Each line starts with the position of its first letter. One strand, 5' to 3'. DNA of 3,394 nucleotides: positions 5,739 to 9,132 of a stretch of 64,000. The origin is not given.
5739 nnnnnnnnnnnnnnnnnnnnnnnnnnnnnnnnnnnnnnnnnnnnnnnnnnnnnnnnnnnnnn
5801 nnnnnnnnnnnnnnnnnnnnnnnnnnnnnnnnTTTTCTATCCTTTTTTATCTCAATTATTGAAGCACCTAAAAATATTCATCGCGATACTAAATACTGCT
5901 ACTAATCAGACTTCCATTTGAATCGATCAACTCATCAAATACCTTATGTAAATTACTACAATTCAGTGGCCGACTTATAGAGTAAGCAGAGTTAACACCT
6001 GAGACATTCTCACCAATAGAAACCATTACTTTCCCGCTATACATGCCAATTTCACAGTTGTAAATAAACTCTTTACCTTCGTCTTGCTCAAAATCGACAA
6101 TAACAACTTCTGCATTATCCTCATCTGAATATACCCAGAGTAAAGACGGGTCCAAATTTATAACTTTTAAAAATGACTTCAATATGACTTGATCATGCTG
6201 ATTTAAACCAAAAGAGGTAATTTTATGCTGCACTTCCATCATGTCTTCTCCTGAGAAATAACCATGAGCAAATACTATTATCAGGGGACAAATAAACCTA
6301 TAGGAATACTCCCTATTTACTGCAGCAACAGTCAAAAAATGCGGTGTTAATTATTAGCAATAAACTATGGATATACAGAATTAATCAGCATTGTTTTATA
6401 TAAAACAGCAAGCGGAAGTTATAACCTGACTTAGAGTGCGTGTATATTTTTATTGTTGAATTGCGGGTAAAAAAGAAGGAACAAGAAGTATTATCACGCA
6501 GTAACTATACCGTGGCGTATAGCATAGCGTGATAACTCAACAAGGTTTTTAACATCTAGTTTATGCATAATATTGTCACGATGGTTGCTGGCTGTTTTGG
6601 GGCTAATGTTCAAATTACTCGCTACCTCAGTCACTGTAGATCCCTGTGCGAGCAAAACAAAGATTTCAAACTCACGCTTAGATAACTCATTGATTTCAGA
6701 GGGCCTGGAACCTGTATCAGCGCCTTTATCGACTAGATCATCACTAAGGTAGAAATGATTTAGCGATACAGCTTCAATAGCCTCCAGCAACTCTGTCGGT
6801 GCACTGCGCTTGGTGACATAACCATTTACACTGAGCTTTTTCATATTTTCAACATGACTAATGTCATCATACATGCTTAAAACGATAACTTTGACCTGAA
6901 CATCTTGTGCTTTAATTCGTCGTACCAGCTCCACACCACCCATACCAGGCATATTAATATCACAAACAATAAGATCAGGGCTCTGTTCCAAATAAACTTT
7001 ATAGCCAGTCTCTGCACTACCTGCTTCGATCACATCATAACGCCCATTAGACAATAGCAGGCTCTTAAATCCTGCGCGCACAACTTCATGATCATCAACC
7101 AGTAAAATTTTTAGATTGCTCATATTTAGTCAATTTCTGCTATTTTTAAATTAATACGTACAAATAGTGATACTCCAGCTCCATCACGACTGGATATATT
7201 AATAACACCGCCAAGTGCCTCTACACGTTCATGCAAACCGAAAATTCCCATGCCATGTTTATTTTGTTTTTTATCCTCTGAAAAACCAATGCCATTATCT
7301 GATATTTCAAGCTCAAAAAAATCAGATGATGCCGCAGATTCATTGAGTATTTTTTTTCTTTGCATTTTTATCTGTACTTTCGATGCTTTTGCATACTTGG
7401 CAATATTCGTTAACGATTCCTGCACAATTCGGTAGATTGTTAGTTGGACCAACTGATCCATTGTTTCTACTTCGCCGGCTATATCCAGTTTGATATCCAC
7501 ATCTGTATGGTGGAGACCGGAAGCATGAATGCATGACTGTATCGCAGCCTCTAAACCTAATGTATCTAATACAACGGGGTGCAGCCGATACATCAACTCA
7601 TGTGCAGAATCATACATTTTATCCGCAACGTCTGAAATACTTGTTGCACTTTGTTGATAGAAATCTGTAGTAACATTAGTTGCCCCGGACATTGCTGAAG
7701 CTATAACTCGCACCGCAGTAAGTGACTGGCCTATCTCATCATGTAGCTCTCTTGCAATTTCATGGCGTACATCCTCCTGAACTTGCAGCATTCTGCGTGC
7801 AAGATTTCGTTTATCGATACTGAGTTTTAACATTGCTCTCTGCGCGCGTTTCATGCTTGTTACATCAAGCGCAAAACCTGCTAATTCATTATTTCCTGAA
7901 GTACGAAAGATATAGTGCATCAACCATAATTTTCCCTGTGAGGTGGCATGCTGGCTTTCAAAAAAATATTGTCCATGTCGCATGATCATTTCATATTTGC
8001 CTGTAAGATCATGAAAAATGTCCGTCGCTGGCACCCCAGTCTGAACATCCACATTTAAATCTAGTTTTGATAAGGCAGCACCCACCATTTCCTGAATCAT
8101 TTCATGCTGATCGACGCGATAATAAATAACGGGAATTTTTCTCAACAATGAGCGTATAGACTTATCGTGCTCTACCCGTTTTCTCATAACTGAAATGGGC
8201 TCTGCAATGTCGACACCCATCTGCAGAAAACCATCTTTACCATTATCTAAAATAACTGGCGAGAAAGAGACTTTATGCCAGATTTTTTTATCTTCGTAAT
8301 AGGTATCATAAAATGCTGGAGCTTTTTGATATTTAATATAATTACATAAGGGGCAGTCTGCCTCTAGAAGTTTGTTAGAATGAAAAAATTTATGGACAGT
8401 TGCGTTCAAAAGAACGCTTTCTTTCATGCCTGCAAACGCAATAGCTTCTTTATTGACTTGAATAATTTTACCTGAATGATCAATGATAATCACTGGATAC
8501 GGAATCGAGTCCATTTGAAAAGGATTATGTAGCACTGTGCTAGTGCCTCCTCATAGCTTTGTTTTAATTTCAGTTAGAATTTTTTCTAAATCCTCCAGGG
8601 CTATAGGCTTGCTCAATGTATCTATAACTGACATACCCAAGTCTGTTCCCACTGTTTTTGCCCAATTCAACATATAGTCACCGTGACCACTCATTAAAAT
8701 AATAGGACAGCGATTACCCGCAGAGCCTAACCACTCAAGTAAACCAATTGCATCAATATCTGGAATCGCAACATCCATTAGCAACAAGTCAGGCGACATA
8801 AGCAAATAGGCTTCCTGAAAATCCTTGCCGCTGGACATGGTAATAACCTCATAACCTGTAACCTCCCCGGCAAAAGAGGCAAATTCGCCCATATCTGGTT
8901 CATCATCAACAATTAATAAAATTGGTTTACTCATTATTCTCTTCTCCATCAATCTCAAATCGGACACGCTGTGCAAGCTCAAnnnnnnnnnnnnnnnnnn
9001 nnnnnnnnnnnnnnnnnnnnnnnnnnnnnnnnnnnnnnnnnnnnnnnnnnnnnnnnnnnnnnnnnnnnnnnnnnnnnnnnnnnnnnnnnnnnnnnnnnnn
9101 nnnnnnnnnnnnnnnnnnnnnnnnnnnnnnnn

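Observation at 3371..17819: Eleven-gene signalling supercluster headed by a multihaem cytochrome c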

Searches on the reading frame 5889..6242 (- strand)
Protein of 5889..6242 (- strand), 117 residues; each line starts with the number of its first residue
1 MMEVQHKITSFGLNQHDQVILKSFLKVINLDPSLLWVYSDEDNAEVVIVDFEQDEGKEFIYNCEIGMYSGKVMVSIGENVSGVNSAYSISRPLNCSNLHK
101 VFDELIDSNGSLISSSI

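Call 43: search_protein_families(library=pfam, proteins=[window:5889-6242:-], max_evalue=10)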
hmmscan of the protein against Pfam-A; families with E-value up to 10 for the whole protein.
window:5889-6242:- (117 aa): 0 families

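Call 73: search_protein_representatives(protein=window:5889-6242:-)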
Query: 117 residues. Proteins with E-value up to 0.001 (for the whole library): 12; up to 1e-10: 3; up to 1e-30: 1. The best 12 are listed.
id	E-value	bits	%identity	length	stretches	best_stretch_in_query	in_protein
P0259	2.7e-31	124.2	52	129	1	3-116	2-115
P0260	7.4e-17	77.7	36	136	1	2-105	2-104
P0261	8.3e-17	77.5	36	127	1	2-115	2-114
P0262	4.2e-08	49.5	36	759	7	12-47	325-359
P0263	1.0e-06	45.1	32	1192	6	13-41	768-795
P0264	6.2e-06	42.5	41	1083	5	9-38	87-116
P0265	1.1e-05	41.8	27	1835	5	16-52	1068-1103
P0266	3.9e-05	40.0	34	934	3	21-53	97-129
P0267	8.8e-05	38.8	24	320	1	8-102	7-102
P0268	1.6e-04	38.0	51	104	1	3-47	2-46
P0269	1.8e-04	37.8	37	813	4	11-39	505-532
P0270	7.6e-04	35.8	37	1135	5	13-43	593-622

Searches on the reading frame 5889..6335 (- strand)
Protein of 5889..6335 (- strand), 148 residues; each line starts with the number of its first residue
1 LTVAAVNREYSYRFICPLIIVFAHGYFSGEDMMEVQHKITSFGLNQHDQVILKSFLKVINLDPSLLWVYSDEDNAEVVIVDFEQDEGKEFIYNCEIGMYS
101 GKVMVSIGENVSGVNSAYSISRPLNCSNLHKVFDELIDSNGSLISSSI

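Call 4: search_protein_families(library=pfam, proteins=[window:5889-6335:-], max_evalue=0.01)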
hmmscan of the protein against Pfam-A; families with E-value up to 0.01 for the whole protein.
window:5889-6335:- (148 aa): 0 families

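Call 25: search_protein_families(library=ncbifam, proteins=[window:5889-6335:-], max_evalue=0.001)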
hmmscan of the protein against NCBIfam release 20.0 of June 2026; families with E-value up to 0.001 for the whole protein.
window:5889-6335:- (148 aa): 0 families

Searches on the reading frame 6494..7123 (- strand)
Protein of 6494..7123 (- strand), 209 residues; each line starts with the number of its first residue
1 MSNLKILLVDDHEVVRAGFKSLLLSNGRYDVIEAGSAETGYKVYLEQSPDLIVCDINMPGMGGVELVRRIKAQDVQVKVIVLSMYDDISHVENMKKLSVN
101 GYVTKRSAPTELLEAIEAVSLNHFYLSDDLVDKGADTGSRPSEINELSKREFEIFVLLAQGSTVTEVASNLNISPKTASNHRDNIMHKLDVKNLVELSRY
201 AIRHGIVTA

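Call 4: search_protein_families(library=pfam, proteins=[window:6494-7123:-], max_evalue=0.01)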
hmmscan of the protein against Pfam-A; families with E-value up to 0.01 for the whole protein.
window:6494-7123:- (209 aa): 5 families
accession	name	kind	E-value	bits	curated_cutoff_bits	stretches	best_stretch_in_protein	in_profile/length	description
PF00072.30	Response_reg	-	7.3e-27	94.2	30.2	1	6-117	1-111/111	Response regulator receiver domain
PF00196.25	GerE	-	1.1e-17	63.8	23.5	1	146-201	2-57/57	Bacterial regulatory proteins, luxR family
PF08281.18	Sigma70_r4_2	-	6.5e-05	22.9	25.7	1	144-181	8-46/54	Sigma-70, region 4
PF13384.12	HTH_23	-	0.00074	19.7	24.6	1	150-183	6-39/50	Homeodomain-like domain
PF13542.12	HTH_Tnp_ISL3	-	0.0095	15.8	27.4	0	154-178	20-43/51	Helix-turn-helix domain of transposase family ISL3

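Call 25: search_protein_families(library=ncbifam, proteins=[window:6494-7123:-], max_evalue=0.001)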
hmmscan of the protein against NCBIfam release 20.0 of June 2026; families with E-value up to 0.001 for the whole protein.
window:6494-7123:- (209 aa): 104 families (the best 25 are shown)
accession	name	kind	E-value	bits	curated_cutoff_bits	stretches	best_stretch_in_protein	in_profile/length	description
NF007018.1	PRK09483.1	equivalog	3.9e-42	144.3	280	1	5-208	3-210/217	UvrY/SirA/GacA family response regulator transcription factor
NF052445.1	RespRegMctR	equivalog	6.5e-41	140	300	1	4-206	2-204/205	two-component system response regulator MctR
NF011896.0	PRK15369.1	equivalog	6.1e-39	133.8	242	1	2-206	2-209/211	two component system response regulator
NF007685.0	PRK10360.1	equivalog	6.2e-33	114.3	258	1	5-200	3-191/196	response regulator transcription factor UhpA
NF007935.0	PRK10651.1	equivalog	1.8e-32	112.3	250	1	4-202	7-211/216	two-component system response regulator NarL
NF006900.1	PRK09390.1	equivalog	2.5e-28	99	255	1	3-205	4-201/203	response regulator FixJ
NF007708.0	PRK10403.1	equivalog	1.7e-27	96.3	343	1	3-195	6-202/215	nitrate/nitrite response regulator protein NarP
NF047785.1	respo_reg_MadR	equivalog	5.3e-26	91.3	300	1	4-206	1-208/209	MadR family response regulator transcription factor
NF007403.0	PRK09935.1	equivalog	6.9e-26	91.1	271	1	5-205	5-208/210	fimbria biosynthesis transcriptional regulator FimZ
NF007419.0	PRK09958.1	equivalog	9.2e-26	90.7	251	1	7-205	4-202/204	acid-sensing system DNA-binding response regulator EvgA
NF008098.0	PRK10840.1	equivalog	2.7e-22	79.3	235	1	1-200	1-204/216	response regulator transcription factor RcsB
NF045505.1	RR_RssB_Pseudo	equivalog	4.2e-19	68.9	700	1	3-115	5-116/394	two-component system response regulator RssB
NF007969.0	PRK10693.1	equivalog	4.8e-17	62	329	1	4-105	8-108/337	two-component system response regulator RssB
NF040749.1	tetrathio_RR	equivalog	1.4e-14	54.3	290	1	6-197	2-184/191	tetrathionate respiration response regulator TtrR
NF041830.1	RR_TF_ErdR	exception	3e-14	53.3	390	1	5-193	3-197/213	response regulator transcription factor ErdR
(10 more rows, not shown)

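Call 30: find_encoding_contigs(protein=window:6494-7123:-, flank=10000, max_places=6)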
Protein window:6494-7123:- (209 aa): 3 contigs read that carry it; 2 places shown.
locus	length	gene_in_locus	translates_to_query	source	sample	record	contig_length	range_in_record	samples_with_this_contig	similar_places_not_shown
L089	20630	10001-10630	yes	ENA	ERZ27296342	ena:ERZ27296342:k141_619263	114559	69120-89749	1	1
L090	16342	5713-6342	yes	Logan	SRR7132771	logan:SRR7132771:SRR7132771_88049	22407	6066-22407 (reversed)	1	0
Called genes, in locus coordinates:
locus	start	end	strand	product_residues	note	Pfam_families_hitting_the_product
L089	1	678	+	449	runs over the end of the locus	PF14522:Cytochrome_C7 (faint), PF14537:Cytochrom_c3_2 (faint), PF22113:Mtrc-MtrF_II-IV_dom (faint), PF09699:Paired_CXXCH_1 (faint), PF13435:Cytochrome_C554 (weak)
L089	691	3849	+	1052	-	PF00512:HisKA, PF02518:HATPase_c, PF00072:Response_reg, PF01627:Hpt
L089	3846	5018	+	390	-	PF00072:Response_reg, PF00512:HisKA, PF02518:HATPase_c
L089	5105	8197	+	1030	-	PF00672:HAMP, PF00989:PAS, PF08448:PAS_4, PF13426:PAS_9, PF08447:PAS_3, PF00989:PAS, PF08448:PAS_4, PF13426:PAS_9, +5 more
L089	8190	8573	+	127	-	PF00072:Response_reg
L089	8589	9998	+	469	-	PF13426:PAS_9 (weak), PF07730:HisKA_3, PF02518:HATPase_c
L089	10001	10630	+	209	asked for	PF00072:Response_reg, PF00196:GerE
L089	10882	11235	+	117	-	-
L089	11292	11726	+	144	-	PF01814:Hemerythrin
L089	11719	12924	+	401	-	PF00072:Response_reg, PF00563:EAL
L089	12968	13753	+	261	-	PF00072:Response_reg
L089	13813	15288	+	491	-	PF03853:YjeF_N, PF01256:Carb_kinase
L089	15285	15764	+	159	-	PF02367:TsaE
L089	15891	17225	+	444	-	PF11741:AMIN, PF01520:Amidase_3, PF01476:LysM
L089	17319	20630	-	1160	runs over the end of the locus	PF17210:SdrD_B (faint), PF13620:CarboxypepD_reg (faint), PF22904:NOMO1-like_2nd (weak)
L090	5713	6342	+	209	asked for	PF00072:Response_reg, PF00196:GerE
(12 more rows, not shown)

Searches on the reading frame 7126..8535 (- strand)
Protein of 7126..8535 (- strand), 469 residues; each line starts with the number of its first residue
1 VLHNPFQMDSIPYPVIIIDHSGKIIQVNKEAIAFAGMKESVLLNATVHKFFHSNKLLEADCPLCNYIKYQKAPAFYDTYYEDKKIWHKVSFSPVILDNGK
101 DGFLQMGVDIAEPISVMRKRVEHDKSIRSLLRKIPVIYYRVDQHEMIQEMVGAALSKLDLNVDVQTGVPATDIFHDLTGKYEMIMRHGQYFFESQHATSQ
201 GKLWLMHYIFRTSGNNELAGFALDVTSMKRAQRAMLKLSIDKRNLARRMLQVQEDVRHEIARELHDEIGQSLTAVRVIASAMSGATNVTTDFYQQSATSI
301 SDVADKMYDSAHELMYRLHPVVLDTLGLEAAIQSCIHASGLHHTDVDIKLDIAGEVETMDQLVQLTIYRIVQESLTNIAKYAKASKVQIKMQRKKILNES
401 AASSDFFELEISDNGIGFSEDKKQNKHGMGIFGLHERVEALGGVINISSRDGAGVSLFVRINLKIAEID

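Call 4: search_protein_families(library=pfam, proteins=[window:7126-8535:-], max_evalue=0.01)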
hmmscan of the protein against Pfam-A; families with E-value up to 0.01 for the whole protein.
window:7126-8535:- (469 aa): 5 families
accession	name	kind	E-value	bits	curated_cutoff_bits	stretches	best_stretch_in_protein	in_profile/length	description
PF07730.19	HisKA_3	-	4.6e-12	46.7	24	1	257-322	2-67/68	Histidine kinase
PF02518.31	HATPase_c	-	8.1e-12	46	26.4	1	364-463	3-109/111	Histidine kinase-, DNA gyrase B-, and HSP90-like ATPase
PF13426.13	PAS_9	-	7e-07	29.9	27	1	13-102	2-92/103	PAS domain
PF00989.32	PAS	-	4.4e-05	23.9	22.6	1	7-54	6-53/113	PAS fold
PF13188.13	PAS_8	-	0.00033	20.9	21.8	1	8-42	7-43/65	PAS domain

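Call 25: search_protein_families(library=ncbifam, proteins=[window:7126-8535:-], max_evalue=0.001)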
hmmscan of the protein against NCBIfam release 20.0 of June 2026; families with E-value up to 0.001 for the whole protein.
window:7126-8535:- (469 aa): 8 families
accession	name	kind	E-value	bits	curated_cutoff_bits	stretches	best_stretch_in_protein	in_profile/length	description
NF008649.0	PRK11644.1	equivalog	7.2e-51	173.4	408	1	241-457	288-492/499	signal transduction histidine-protein kinase/phosphatase UhpB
NF052443.1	SensHisKinMctS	equivalog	2e-32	112.2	700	1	242-459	236-444/457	two-component system sensor histidine kinase MctS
NF052531.1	Strep_LiaS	equivalog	1.1e-20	74.1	450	1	244-463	121-327/328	envelope stress sensor histidine kinase LiaS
NF008184.0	PRK10935.1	equivalog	2.6e-20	72.6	553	1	252-460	360-556/565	nitrate/nitrite two-component system sensor histidine kinase NarQ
NF007896.0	PRK10600.1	equivalog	4.2e-19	68.6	578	1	238-461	373-583/598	nitrate/nitrite two-component system sensor histidine kinase NarX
NF047786.1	his_kin_MadS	equivalog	4.4e-10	39.2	500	1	243-460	216-432/434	MadS family sensor histidine kinase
TIGR00229.1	sensory_box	domain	5.4e-08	33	22.9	1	9-112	12-118/126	PAS domain S-box protein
NF008468.0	PRK11360.1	equivalog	1.1e-05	24.1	646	0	6-57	272-323/616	two-component system sensor histidine kinase AtoS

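Call 34: find_related_loci(query=window:7126-8535:-, collection=metagenome_contigs, flank=10000)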
Query window:7126-8535:- (469 aa) in metagenome_contigs; peptide patterns used: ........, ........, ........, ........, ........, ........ (x = any residue, [..] = any of these).
47 stretches matched a pattern; 1 encode a relative of the query (tblastn E <= 1e-3); 1 distinct loci.
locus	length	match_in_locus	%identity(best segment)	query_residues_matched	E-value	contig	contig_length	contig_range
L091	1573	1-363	69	349-469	3e-52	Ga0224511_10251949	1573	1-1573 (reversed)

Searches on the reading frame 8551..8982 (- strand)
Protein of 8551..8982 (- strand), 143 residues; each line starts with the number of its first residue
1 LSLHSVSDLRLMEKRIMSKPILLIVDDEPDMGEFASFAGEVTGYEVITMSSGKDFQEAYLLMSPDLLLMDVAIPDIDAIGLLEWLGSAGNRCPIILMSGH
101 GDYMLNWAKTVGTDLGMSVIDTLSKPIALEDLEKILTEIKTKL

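Call 4: search_protein_families(library=pfam, proteins=[window:8551-8982:-], max_evalue=0.01)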
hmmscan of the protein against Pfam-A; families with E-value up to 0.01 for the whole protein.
window:8551-8982:- (143 aa): 1 family
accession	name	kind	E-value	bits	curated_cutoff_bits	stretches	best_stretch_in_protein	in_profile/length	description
PF00072.30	Response_reg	-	1.2e-14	54.8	30.2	1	23-136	2-110/111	Response regulator receiver domain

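Call 25: search_protein_families(library=ncbifam, proteins=[window:8551-8982:-], max_evalue=0.001)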
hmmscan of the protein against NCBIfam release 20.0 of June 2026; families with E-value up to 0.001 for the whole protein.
window:8551-8982:- (143 aa): 46 families (the best 25 are shown)
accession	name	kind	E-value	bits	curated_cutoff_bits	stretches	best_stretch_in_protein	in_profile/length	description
NF006900.1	PRK09390.1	equivalog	5.5e-13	48.9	255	1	19-128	4-108/203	response regulator FixJ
NF052596.1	RR_EAL_PvrR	equivalog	3.8e-12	45.6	580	1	21-141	5-126/398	response regulator cyclic di-GMP phosphodiesterase PvrR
NF045944.1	ResRegRpaBCyano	equivalog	2e-10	40.5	330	1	23-139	1-111/229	response regulator transcription factor RpaB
NF008469.0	PRK11361.1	equivalog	2.3e-10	39.8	714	1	21-136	6-116/461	acetoacetate metabolism transcriptional regulator AtoC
NF040749.1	tetrathio_RR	equivalog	3.6e-10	39.9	290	1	22-138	2-113/191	tetrathionate respiration response regulator TtrR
NF047793.1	ResRegPgtA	equivalog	6.4e-10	38.4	650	1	21-132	8-113/414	two-component system response regulator PgtA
NF007969.0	PRK10693.1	equivalog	1.9e-09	37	329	1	12-135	1-116/337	two-component system response regulator RssB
NF041733.1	resp_reg_CseB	equivalog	2.7e-09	36.8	350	1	22-103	3-83/228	two-component system response regulator CseB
NF046022.1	RespRegCpdRBruc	equivalog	7.7e-09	35.6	180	1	22-133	4-110/120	cell cycle two-component system response regulator CpdR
NF040689.1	MtrAB_MtrA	equivalog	2.9e-08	33.3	300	1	22-128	1-101/219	MtrAB system response regulator MtrA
NF040534.1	resp_reg_YycF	equivalog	4.6e-08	32.6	340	1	22-131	3-106/231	response regulator YycF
NF045505.1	RR_RssB_Pseudo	equivalog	1.1e-07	31.3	700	1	21-132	7-111/394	two-component system response regulator RssB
NF051870.1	NAssimRespRegNtrX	equivalog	1.3e-07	30.9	600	1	22-103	4-87/452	nitrogen assimilation response regulator NtrX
NF008176.1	PRK10923.1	equivalog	1.8e-07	30.1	620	1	17-104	1-88/469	nitrogen regulation protein NR(I)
TIGR01818.1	ntrC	equivalog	2.1e-07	30.1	558.6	1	23-132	2-106/463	nitrogen regulation protein NR(I)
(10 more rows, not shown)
